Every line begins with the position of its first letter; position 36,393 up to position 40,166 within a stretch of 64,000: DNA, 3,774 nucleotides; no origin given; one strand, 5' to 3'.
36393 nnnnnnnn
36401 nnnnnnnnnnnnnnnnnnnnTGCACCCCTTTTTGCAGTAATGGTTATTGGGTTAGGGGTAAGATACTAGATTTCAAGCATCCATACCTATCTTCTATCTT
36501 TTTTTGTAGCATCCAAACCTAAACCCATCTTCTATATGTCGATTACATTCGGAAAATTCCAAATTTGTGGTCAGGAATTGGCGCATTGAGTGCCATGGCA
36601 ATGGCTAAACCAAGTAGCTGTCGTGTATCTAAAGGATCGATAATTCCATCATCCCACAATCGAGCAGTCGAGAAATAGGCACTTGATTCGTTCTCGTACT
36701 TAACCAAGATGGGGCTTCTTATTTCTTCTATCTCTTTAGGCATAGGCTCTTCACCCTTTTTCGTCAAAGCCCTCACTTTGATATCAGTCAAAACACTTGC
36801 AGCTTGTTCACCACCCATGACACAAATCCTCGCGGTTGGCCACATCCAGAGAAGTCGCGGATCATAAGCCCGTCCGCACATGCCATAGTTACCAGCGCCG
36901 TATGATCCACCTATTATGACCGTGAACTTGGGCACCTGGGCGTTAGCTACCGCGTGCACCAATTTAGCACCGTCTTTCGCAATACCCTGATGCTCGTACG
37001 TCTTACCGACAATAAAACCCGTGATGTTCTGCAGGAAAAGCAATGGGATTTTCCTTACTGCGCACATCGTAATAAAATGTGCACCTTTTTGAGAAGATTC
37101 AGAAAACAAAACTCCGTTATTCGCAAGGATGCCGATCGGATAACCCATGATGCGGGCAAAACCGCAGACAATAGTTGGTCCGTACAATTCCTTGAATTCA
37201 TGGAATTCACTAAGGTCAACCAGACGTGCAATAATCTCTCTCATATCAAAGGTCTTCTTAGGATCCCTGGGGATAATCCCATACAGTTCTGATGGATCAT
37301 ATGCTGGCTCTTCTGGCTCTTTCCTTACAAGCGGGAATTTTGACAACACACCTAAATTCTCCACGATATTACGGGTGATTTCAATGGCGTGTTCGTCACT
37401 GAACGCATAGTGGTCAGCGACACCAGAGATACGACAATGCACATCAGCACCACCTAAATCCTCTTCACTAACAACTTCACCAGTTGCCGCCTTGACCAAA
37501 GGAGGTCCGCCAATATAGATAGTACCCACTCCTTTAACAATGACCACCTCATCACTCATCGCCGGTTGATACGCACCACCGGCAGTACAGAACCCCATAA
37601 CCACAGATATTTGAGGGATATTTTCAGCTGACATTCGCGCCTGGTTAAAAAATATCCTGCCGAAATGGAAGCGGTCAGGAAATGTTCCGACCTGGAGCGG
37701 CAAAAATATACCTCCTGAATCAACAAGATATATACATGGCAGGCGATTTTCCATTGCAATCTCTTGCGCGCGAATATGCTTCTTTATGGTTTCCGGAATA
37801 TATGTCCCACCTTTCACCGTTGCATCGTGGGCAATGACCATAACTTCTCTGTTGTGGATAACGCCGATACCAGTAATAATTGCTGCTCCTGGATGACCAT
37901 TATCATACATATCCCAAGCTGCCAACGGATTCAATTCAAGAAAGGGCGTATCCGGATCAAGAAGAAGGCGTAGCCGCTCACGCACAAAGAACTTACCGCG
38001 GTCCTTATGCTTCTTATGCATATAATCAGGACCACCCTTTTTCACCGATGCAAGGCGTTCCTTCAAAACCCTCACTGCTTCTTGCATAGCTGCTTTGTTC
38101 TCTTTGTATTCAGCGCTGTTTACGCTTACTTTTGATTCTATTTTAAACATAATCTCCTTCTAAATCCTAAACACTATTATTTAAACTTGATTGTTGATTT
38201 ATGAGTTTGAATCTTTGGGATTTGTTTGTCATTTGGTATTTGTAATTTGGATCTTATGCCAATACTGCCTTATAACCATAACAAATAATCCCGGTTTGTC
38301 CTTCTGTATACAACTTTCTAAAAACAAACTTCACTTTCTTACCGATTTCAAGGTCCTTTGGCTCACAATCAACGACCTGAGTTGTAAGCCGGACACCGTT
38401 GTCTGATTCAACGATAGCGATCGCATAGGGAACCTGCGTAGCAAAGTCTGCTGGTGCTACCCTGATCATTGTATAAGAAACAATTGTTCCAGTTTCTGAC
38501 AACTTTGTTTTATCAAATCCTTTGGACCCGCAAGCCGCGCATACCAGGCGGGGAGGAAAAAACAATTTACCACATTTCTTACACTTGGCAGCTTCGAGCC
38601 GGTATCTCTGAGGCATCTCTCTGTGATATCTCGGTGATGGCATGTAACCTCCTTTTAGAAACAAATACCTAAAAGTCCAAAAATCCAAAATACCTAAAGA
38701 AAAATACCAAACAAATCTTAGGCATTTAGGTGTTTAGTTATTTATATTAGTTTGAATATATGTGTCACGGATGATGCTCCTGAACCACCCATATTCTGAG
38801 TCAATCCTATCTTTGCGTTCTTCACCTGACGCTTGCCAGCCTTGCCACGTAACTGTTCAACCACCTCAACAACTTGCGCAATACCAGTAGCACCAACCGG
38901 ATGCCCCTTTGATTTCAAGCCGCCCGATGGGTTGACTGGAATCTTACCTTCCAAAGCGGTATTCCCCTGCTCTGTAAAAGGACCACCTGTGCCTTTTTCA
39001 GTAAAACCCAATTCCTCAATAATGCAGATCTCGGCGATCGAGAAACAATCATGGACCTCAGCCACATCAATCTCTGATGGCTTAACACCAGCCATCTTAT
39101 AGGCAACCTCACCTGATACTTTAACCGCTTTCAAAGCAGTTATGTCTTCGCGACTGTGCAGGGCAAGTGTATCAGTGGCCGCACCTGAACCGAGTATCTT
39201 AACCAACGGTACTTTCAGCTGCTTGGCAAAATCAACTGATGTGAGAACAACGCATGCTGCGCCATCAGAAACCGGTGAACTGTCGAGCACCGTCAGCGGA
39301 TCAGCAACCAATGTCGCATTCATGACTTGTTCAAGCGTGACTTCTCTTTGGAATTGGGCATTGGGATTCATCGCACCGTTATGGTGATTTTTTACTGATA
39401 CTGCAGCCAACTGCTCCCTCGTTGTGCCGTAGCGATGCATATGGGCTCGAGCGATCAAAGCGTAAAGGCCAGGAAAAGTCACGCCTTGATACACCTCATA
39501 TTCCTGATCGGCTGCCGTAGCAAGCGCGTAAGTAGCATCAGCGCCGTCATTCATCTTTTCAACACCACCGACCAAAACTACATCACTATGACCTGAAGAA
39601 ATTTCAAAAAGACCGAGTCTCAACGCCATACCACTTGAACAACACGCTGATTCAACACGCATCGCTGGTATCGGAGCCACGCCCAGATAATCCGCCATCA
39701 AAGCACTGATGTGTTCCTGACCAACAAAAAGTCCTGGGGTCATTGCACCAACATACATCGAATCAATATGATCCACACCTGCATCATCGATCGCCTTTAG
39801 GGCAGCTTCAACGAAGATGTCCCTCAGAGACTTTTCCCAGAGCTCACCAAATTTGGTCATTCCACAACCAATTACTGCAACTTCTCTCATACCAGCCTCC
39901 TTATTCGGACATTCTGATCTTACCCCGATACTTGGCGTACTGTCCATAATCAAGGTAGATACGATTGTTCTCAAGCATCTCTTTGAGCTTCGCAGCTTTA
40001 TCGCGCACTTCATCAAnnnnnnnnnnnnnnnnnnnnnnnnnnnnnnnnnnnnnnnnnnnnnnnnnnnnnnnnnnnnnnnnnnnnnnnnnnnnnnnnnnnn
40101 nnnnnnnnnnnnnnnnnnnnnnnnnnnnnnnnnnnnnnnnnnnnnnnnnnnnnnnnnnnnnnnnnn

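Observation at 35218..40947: Archaeal-type thiolase/HMG-CoA synthase/DUF35 trio adjacent to an MCC-like carboxylase and methylglutaconyl-CoA-hydratase-like crotonase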

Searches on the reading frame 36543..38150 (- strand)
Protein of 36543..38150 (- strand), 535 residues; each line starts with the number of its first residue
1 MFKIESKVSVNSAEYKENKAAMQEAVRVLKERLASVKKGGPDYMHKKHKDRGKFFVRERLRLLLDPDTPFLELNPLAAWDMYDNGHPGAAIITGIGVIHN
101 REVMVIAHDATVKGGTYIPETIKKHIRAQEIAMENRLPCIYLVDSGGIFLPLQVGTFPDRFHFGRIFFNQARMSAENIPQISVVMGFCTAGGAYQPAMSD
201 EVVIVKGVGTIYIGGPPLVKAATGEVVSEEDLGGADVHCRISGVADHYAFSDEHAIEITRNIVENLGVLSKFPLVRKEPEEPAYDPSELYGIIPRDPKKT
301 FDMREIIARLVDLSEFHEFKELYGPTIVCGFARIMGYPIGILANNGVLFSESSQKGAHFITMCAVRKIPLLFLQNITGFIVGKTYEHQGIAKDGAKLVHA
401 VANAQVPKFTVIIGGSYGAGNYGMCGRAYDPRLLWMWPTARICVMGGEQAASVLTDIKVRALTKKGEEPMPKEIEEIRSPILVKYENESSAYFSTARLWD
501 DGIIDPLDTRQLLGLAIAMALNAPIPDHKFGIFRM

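Call 4: search_protein_families(library=pfam, proteins=[window:36543-38150:-])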
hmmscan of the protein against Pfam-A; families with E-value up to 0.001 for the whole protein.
window:36543-38150:- (535 aa): 2 families
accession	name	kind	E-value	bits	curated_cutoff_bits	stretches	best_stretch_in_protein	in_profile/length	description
PF01039.27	Carboxyl_trans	-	2.6e-147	491.9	22.3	1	48-525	2-483/493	Carboxyl transferase domain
PF03255.19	ACCA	-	7.8e-10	38.9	23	1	89-205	92-213/310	Acetyl co-enzyme A carboxylase carboxyltransferase-like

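Call 6: search_protein_families(library=ncbifam, proteins=[window:36543-38150:-])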
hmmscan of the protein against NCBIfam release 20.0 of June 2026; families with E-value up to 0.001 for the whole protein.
window:36543-38150:- (535 aa): 6 families
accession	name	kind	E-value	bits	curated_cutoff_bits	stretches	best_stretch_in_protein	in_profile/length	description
TIGR01117.1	mmdA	subfamily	8.1e-93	311.9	998.8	1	25-519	2-494/512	methylmalonyl-CoA decarboxylase subunit alpha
NF041504.1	AccA_sub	subfamily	7.6e-13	48.4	300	2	89-205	39-160/257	carboxyltransferase subunit alpha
TIGR00513.1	accA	equivalog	9.9e-09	35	319.3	1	89-205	96-217/321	acetyl-CoA carboxylase carboxyl transferase subunit alpha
NF004344.0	PRK05724.1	equivalog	1.2e-08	34.6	357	1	89-206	96-218/319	acetyl-CoA carboxylase carboxyltransferase subunit alpha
NF008971.0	PRK12319.1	equivalog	0.00016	21.3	406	0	90-206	44-165/256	acetyl-CoA carboxylase carboxyl transferase subunit alpha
TIGR00515.1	accD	equivalog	0.00017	21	317.45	0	89-226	108-242/285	acetyl-CoA carboxylase, carboxyltransferase subunit beta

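Call 23: search_solved_structures(query=window:36543-38150:-, max_evalue=1e-20)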
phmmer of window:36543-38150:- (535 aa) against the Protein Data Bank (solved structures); distinct sequences matched with E-value up to 1e-20: 46.
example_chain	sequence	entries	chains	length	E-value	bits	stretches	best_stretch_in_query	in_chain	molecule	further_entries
9tps_A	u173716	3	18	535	4.8e-219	731.5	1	1-535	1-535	Propionyl CoA carboxylase beta subunit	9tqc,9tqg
3u9r_B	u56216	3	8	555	1.2e-215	720.3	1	5-535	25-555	Methylcrotonyl-CoA carboxylase, beta-subunit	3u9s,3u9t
8j4z_J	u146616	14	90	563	3.1e-211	705.7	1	9-535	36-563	Methylcrotonoyl-CoA carboxylase beta chain, mitochondrial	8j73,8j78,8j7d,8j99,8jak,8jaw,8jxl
4q0g_A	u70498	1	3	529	1.4e-205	687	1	26-535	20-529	Probable acetyl-/propionyl-CoA carboxylase (Beta subunit) AccD1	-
9yx0_G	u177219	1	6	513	1.5e-199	667.2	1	26-535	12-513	Carboxyl transferase domain protein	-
8rth_B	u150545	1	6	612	2.3e-192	643.5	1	12-535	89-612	methylcrotonoyl-CoA carboxylase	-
8f3d_A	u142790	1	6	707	2.8e-179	600.3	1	40-525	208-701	3-methylcrotonyl-CoA carboxylase beta-subunit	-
8f41_B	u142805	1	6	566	3e-179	600.2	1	40-518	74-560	3-methylcrotonyl-CoA carboxylase, beta-subunit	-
5ikl_B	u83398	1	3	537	1.1e-143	482.8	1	4-534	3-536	Geranyl-CoA carboxylase, beta-subunit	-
1vrg_A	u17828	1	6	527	2.1e-81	277.3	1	21-517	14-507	propionyl-CoA carboxylase, beta subunit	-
7w5u_A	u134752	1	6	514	1.2e-77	264.9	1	37-531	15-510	Acetyl-CoA carboxylase complex, beta-chain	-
1on3_A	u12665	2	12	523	4e-74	253.2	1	21-520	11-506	Methylmalonyl-CoA carboxyltransferase 12S subunit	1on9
3n6r_B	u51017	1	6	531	2.7e-73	250.5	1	21-520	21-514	Propionyl-CoA carboxylase, beta subunit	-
1x0u_A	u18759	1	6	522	9.3e-71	242.1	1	23-518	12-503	hypothetical methylmalonyl-CoA decarboxylase alpha subunit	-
3mfm_C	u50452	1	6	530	1.4e-70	241.6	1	30-513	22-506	Propionyl-CoA carboxylase complex B subunit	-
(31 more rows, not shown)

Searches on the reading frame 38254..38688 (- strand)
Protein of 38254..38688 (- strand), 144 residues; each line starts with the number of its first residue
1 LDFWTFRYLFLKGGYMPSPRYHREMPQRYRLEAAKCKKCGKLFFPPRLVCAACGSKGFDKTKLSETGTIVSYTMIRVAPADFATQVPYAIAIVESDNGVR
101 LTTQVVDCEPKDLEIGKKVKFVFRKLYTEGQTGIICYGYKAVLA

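Call 4: search_protein_families(library=pfam, proteins=[window:38254-38688:-])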
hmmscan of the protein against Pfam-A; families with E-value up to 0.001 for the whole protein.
window:38254-38688:- (144 aa): 2 families
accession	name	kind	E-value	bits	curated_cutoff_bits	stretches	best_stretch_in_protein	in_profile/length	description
PF01796.24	OB_ChsH2_C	-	1.9e-19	69.8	27.1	1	62-124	3-65/65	ChsH2, C-terminal OB-fold domain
PF12172.15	zf-ChsH2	-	1.1e-12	47.9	23.2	1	23-58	1-36/37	ChsH2, rubredoxin-like zinc ribbon domain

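Call 6: search_protein_families(library=ncbifam, proteins=[window:38254-38643:-])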
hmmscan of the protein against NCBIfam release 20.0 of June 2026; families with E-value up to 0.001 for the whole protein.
window:38254-38643:- (129 aa): 1 family
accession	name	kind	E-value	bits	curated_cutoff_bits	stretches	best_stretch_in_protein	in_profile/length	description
NF053627.1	BnzsclthlBbsAGT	equivalog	2.1e-12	47.3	250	1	16-125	36-143/145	benzoylsuccinyl-CoA thiolase subunit BbsA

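Call 22: search_solved_structures(query=window:38254-38643:-, show_alignments=1)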
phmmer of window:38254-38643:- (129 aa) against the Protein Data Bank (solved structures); distinct sequences matched with E-value up to 0.001: 8.
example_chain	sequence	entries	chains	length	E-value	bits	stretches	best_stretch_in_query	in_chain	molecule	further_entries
6esq_E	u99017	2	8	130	1.6e-27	99.4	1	5-127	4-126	Pfam DUF35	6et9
9skh_E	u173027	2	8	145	2.2e-16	63.4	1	6-128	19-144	2,4-diacetylphloroglucinol biosynthesis protein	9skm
5m3k_B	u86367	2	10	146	8.1e-16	61.6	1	6-128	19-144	2,4-diacetylphloroglucinol biosynthesis protein PhlB | 2,4-diacetylphloroglucinol biosynthesis protein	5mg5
9myr_B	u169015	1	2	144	7.6e-15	58.4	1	14-110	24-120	Acyl dehydratase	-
6ok1_B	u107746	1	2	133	5.3e-13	52.5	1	10-105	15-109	ChsH2(DUF35)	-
9vbo_H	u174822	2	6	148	1.1e-10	45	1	8-126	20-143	2,4-diacetylphloroglucinol biosynthesis protein PhlB family protein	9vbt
6htj_A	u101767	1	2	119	3.7e-08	36.8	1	15-111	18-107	Nucleic-acid-binding protein containing a Zn-ribbon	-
7pxp_A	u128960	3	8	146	1e-06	32.1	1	16-95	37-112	Benzoylsuccinyl-CoA thiolase subunit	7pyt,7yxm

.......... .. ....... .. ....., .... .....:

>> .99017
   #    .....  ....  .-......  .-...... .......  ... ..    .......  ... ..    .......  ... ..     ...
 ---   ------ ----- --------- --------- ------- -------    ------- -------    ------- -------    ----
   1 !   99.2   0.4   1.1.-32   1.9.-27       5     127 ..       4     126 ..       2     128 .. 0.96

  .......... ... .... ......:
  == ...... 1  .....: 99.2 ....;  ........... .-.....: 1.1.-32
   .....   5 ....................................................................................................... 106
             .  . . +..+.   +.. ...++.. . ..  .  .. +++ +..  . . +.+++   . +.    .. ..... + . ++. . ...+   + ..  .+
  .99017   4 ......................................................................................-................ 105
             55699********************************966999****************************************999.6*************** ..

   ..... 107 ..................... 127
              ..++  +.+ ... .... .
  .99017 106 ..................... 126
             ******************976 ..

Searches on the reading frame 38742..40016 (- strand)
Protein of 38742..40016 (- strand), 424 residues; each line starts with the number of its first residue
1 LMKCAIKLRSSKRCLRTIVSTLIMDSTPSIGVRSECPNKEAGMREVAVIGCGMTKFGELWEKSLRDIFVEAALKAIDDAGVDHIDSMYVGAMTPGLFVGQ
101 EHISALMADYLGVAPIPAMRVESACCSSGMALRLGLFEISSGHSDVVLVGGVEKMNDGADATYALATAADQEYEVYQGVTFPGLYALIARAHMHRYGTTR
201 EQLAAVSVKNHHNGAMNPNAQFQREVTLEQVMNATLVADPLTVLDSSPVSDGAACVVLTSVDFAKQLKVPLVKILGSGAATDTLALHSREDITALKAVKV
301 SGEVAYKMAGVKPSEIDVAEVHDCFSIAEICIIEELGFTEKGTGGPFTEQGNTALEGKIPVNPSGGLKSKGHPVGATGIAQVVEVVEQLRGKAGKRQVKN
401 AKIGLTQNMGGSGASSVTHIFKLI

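Call 4: search_protein_families(library=pfam, proteins=[window:38742-40016:-])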
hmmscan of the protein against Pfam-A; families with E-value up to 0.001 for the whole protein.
window:38742-40016:- (424 aa): 4 families
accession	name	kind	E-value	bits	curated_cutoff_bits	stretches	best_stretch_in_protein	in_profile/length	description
PF22691.2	Thiolase_C_1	-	2.7e-51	173.5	28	1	278-422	1-143/144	Thiolase C-terminal domain-like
PF00108.29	Thiolase_N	-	3.9e-29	102.3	26.4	1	46-260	1-258/260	Thiolase, N-terminal domain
PF02803.24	Thiolase_C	-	5.5e-10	39.4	27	1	305-407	31-115/123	Thiolase, C-terminal domain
PF00109.32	ketoacyl-synt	-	2.8e-06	27.6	20.8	1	99-156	149-205/252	Beta-ketoacyl synthase, N-terminal domain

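Call 6: search_protein_families(library=ncbifam, proteins=[window:38742-39890:-])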
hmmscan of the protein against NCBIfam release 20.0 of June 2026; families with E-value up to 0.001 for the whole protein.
window:38742-39890:- (382 aa): 56 families (the best 25 are shown)
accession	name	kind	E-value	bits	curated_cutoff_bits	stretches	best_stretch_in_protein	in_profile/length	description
NF053570.1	AcCoTHIOL_METTL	equivalog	4.6e-167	555.7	600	1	1-379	1-381/385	acetyl-CoA acetyltransferase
NF004720.0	PRK06064.1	subfamily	1.4e-165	550.8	420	1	1-380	1-386/389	thiolase domain-containing protein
NF004810.0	PRK06157.1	equivalog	2.2e-100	336.6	403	1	2-378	7-392/400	acetyl-CoA acetyltransferase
NF009228.0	PRK12578.1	subfamily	4.9e-97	325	485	1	2-379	3-385/387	thiolase domain-containing protein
NF005704.0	PRK07516.1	subfamily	5.6e-91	305.4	412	1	2-375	2-381/389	thiolase domain-containing protein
NF006102.0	PRK08256.1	subfamily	6e-84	282.4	436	1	2-377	3-389/394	lipid-transfer protein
NF004982.0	PRK06365.1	equivalog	1.7e-74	251.4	695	2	1-249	15-267/430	thiolase domain-containing protein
NF004811.0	PRK06158.1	subfamily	1.8e-74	251.1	421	1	4-379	10-378/384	acetyl-CoA acetyltransferase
NF004715.0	PRK06059.1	equivalog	5.6e-74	249.5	424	1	2-373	4-392/399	lipid-transfer protein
NF004936.0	PRK06289.1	equivalog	1.5e-68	231.4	375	1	3-379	4-401/405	acetyl-CoA acetyltransferase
NF006180.0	PRK08313.1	subfamily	5.3e-67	226.3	514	1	2-370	4-373/389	thiolase domain-containing protein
NF006010.0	PRK08142.1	subfamily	6e-65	219.5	462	1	18-373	21-376/388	thiolase domain-containing protein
NF053628.1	BnzsclthlBbsBGT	equivalog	1.9e-63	214.6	750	1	2-376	5-376/389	benzoylsuccinyl-CoA thiolase subunit BbsB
NF004721.0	PRK06065.1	equivalog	2.9e-59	200.9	455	1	2-368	10-380/393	thiolase domain-containing protein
NF004722.0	PRK06066.1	equivalog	3.4e-53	181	516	1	2-364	4-367/385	thiolase domain-containing protein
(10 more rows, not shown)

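Call 21: search_solved_structures(query=window:38742-39890:-, show_alignments=1, max_evalue=1e-30)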
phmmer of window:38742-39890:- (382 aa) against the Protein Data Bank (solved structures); distinct sequences matched with E-value up to 1e-30: 17.
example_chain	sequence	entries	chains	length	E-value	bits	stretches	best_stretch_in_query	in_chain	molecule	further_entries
6esq_A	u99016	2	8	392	4.9e-120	404.1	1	1-379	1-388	acetoacetyl-CoA thiolase | Acetyl-CoA acetyltransferase thiolase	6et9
7yvy_A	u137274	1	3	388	9.4e-113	380.1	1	1-376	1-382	Acetyl-CoA acetyltransferase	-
4yzo_A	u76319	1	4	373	1.3e-71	244.8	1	4-377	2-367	Putative acyl-CoA acyltransferase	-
6hsj_A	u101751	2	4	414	2.9e-63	217.3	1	3-378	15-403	SCP2-thiolase (type-1)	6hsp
6hrv_A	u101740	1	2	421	3.1e-63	217.2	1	3-378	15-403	SCP2-thiolase (type-1)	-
7pxp_C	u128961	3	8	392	1.4e-56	195.4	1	2-377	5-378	Benzoylsuccinyl-CoA thiolase subunit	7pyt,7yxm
4bi9_A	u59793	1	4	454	1.6e-51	178.7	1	14-378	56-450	3-KETOACYL-COA THIOLASE, PUTATIVE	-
4bia_A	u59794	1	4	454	3.5e-50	174.3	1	14-378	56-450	3-KETOACYL-COA THIOLASE, PUTATIVE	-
3zbg_A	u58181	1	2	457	7.3e-48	166.7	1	42-379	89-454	3-KETOACYL-COA THIOLASE-LIKE PROTEIN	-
3zbk_A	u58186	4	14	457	1.4e-46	162.4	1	42-379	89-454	3-KETOACYL-COA THIOLASE-LIKE PROTEIN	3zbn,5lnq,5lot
3zbl_A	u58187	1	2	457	1.9e-46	162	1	42-379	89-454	3-KETOACYL-COA THIOLASE-LIKE PROTEIN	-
4u4e_A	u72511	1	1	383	1.3e-43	152.7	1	5-378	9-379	Thiolase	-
9skh_I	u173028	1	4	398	6.9e-40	140.4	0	253-374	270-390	2,4-diacetylphloroglucinol biosynthesis protein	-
9skm_I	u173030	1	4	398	1.8e-38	135.8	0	253-374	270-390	2,4-diacetylphloroglucinol biosynthesis protein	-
5m3k_C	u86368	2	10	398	1.2e-37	133.1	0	259-374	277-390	2,4-diacetylphloroglucinol biosynthesis protein PhlC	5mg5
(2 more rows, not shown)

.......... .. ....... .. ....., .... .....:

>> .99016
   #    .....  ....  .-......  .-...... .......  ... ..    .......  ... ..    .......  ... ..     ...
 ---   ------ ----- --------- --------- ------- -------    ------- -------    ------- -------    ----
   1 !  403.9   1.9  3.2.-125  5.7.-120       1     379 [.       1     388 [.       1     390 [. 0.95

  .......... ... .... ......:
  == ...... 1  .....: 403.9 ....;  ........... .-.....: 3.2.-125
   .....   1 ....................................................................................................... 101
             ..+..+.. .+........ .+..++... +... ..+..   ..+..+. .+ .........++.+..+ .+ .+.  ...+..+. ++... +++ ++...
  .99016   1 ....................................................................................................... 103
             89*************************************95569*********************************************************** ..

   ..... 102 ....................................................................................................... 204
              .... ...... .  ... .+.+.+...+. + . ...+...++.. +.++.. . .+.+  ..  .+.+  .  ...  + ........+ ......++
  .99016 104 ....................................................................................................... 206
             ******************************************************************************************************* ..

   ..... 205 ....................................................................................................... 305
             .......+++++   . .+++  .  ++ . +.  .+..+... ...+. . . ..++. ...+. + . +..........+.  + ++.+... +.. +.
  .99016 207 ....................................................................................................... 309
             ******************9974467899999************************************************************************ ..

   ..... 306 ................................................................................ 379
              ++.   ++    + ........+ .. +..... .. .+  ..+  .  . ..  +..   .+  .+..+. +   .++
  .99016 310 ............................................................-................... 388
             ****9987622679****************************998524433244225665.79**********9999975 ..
